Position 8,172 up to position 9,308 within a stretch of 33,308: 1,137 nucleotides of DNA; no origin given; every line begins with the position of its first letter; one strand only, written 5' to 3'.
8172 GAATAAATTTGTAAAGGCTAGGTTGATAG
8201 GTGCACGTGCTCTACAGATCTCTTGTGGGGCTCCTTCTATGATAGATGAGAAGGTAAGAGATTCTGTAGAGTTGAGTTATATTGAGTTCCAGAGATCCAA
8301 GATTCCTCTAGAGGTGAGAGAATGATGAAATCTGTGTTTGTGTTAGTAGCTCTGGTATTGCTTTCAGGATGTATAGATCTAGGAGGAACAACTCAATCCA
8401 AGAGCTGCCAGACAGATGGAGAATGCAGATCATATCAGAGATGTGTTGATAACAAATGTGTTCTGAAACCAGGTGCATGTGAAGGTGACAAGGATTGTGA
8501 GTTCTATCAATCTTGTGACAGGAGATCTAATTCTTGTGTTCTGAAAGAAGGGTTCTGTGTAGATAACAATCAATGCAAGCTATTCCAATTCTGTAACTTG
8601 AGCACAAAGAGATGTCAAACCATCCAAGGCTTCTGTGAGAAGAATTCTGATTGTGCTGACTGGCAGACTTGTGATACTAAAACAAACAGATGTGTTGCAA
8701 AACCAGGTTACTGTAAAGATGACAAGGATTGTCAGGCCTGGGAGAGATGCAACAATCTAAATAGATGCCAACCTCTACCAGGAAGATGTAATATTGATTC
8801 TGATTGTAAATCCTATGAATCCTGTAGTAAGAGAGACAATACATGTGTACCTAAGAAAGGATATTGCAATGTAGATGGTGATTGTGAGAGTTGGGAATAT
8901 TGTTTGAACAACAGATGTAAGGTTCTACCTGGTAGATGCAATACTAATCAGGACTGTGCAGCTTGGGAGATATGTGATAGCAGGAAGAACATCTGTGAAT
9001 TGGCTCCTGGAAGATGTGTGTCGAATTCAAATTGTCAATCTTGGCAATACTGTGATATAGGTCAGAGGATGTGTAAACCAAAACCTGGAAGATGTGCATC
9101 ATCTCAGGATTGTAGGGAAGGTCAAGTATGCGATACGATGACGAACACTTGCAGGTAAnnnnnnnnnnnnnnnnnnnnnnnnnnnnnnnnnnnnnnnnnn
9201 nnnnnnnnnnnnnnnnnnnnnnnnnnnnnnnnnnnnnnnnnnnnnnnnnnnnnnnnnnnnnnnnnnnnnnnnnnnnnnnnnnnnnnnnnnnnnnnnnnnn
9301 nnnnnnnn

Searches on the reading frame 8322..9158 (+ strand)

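Call 32: search_protein_families(library=pfam, proteins=[window:8322-9158:+], max_evalue=0.001)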
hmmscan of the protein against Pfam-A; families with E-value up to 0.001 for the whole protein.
window:8322-9158:+ (278 aa): 2 families
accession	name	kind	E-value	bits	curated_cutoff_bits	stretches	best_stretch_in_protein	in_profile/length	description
PF19232.4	DUF5885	-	8.2e-19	68.5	33.2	2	17-99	22-103/265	Family of unknown function (DUF5885)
PF23416.1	DUF7107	-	0.00046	20.9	24.6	0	205-247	1-44/48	Domain of unknown function (DUF7107)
